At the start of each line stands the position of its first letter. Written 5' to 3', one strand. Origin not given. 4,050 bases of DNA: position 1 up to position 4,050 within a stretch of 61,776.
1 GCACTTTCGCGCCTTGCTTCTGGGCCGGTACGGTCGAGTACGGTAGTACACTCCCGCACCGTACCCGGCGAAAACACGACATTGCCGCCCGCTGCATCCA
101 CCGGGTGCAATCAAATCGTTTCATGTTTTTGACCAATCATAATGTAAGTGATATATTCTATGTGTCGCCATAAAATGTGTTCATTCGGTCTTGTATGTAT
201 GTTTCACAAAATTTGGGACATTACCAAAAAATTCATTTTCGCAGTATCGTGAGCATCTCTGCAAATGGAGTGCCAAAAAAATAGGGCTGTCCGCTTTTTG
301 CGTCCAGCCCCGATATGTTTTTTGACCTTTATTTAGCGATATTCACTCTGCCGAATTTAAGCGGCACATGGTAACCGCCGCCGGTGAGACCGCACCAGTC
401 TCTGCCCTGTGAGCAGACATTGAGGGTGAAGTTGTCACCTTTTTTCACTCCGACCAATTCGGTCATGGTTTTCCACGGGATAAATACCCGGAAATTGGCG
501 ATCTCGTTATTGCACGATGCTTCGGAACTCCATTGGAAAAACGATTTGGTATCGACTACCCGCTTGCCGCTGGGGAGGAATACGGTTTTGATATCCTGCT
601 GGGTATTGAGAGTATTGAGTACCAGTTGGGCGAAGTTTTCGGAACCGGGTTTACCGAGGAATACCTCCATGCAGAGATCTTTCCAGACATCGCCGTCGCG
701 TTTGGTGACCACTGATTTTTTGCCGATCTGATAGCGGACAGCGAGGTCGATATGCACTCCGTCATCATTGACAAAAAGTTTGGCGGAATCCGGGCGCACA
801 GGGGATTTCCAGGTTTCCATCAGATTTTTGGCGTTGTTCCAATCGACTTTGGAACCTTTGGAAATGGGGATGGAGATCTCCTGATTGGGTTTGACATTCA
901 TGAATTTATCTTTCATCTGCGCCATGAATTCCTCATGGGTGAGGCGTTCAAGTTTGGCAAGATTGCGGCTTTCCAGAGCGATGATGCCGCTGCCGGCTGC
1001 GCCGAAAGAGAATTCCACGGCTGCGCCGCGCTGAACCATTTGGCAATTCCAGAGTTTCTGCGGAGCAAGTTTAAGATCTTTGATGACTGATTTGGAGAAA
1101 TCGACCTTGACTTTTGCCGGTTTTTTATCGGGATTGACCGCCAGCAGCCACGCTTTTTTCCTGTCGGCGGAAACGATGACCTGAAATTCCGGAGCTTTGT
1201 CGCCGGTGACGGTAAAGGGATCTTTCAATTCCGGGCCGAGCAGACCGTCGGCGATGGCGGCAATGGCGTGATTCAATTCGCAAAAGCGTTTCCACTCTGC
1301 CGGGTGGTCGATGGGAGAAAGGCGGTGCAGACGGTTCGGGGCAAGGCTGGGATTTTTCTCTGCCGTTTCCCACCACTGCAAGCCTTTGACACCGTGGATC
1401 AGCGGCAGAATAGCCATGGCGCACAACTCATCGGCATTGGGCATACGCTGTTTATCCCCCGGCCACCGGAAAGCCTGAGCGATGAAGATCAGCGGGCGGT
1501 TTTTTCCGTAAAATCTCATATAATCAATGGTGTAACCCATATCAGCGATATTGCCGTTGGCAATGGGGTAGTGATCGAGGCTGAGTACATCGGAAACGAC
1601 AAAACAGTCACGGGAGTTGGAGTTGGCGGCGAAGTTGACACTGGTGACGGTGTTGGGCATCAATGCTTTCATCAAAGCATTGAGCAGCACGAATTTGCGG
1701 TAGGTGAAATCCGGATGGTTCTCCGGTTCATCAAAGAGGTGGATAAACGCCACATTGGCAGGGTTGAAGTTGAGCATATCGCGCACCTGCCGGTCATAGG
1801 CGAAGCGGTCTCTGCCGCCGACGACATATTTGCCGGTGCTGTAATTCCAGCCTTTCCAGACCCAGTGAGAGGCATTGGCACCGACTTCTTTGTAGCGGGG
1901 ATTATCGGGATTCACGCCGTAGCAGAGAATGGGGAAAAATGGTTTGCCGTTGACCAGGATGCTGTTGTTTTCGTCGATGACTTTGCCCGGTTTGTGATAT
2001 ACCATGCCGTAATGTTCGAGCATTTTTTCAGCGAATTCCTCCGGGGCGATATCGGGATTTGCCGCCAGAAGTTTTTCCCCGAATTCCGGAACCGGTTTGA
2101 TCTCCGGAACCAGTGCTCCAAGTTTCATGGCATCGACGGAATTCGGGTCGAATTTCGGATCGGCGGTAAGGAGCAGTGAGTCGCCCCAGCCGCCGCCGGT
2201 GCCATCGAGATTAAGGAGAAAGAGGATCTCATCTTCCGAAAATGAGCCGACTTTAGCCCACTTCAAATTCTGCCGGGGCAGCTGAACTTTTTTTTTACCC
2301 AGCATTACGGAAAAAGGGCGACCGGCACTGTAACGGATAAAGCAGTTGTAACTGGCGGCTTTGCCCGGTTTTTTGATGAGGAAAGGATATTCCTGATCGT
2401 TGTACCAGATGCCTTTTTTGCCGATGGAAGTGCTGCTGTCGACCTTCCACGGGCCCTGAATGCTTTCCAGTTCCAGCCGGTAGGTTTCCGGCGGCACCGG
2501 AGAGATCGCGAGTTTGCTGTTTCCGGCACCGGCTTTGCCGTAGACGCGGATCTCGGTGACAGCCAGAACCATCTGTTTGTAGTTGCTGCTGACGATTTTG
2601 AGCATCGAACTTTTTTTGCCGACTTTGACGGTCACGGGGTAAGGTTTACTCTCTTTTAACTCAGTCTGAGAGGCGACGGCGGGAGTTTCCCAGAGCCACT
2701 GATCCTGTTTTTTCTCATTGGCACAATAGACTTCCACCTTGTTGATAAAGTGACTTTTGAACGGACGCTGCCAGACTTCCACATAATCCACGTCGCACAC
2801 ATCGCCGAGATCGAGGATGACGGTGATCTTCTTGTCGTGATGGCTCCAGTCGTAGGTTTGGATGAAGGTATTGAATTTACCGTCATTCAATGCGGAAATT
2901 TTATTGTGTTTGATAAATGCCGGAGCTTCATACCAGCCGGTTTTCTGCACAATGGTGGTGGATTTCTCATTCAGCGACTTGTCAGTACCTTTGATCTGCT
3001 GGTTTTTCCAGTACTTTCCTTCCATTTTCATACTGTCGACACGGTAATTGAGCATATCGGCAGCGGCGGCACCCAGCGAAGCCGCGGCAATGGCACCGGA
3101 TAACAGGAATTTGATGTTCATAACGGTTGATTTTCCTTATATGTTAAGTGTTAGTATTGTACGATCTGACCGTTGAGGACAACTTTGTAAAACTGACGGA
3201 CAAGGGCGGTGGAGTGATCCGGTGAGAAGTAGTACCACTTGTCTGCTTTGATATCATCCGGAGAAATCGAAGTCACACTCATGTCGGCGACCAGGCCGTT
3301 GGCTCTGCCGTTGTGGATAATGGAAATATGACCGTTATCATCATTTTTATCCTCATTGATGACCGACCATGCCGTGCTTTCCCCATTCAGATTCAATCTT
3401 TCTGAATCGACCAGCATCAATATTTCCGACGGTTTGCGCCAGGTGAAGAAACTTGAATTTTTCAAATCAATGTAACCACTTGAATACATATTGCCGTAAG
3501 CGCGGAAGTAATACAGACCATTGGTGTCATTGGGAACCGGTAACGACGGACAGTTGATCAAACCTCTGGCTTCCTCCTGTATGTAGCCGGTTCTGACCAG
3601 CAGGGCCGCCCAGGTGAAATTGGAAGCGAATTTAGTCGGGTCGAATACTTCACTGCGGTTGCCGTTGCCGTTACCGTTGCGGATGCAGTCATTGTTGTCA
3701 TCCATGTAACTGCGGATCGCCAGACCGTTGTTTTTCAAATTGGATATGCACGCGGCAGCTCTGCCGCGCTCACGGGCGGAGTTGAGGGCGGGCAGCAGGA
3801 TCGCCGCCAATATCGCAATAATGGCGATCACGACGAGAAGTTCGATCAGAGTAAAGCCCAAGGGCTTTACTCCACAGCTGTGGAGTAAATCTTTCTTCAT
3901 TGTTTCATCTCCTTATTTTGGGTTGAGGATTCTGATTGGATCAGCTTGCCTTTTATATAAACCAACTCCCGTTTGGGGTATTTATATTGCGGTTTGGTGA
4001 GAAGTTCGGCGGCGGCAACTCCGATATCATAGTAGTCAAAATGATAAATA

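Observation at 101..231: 131-bp module present three times: a sigma70-type promoter joined to an invariant 75-nt segment (candidate multicopy sRNA or leader)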

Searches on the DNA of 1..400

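Call 66: search_rna_families(source=window, start=1, end=400, threshold=evalue, max_evalue=1)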
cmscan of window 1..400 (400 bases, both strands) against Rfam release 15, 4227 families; matches with E-value up to 1: 1.
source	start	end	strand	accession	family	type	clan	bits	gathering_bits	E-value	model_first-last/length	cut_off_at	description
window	109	215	-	RF01226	snoZ5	Gene; snRNA; snoRNA; CD-box;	CL00045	20.6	60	0.46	1-113/113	no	Small nucleolar RNA Z5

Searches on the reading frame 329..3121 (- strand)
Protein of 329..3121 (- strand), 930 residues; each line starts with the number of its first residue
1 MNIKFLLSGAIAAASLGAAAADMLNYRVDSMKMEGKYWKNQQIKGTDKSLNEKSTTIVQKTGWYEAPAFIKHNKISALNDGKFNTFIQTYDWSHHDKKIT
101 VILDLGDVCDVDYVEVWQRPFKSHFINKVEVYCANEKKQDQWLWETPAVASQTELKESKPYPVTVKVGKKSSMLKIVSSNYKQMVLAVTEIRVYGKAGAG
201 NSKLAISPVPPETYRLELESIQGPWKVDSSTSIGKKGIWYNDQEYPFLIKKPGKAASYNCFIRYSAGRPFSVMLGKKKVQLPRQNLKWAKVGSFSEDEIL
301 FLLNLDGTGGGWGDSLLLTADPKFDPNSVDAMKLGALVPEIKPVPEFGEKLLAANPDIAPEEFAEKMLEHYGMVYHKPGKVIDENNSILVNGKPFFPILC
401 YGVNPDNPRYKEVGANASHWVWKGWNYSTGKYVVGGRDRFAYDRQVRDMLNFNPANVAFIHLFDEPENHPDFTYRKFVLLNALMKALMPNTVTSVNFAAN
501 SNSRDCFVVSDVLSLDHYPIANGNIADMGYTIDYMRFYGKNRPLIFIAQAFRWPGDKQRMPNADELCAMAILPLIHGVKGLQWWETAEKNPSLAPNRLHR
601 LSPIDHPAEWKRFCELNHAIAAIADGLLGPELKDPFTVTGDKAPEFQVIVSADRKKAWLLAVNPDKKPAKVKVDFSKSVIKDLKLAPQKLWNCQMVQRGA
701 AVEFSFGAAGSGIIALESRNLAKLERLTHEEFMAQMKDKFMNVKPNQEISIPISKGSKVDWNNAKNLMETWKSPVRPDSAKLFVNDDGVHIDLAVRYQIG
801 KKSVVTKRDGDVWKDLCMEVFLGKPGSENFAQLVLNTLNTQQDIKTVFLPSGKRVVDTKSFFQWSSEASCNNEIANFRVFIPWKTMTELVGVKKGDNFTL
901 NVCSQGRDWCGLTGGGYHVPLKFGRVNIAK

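Call 26: find_encoding_contigs(protein=window:329-3121:-, flank=10000, max_places=6)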
Protein window:329-3121:- (930 aa): no gene with exactly this product is on record in the collection.

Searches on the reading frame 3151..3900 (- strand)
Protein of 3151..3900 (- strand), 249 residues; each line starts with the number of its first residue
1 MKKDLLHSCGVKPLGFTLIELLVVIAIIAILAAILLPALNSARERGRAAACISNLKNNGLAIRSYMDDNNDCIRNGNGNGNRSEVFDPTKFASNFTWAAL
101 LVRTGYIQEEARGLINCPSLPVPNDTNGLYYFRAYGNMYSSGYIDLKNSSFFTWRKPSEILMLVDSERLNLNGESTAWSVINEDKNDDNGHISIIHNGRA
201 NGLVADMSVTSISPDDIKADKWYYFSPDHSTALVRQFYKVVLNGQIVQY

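Call 27: find_encoding_contigs(protein=window:3151-3900:-, flank=10000, max_places=6)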
Protein window:3151-3900:- (249 aa): no gene with exactly this product is on record in the collection.
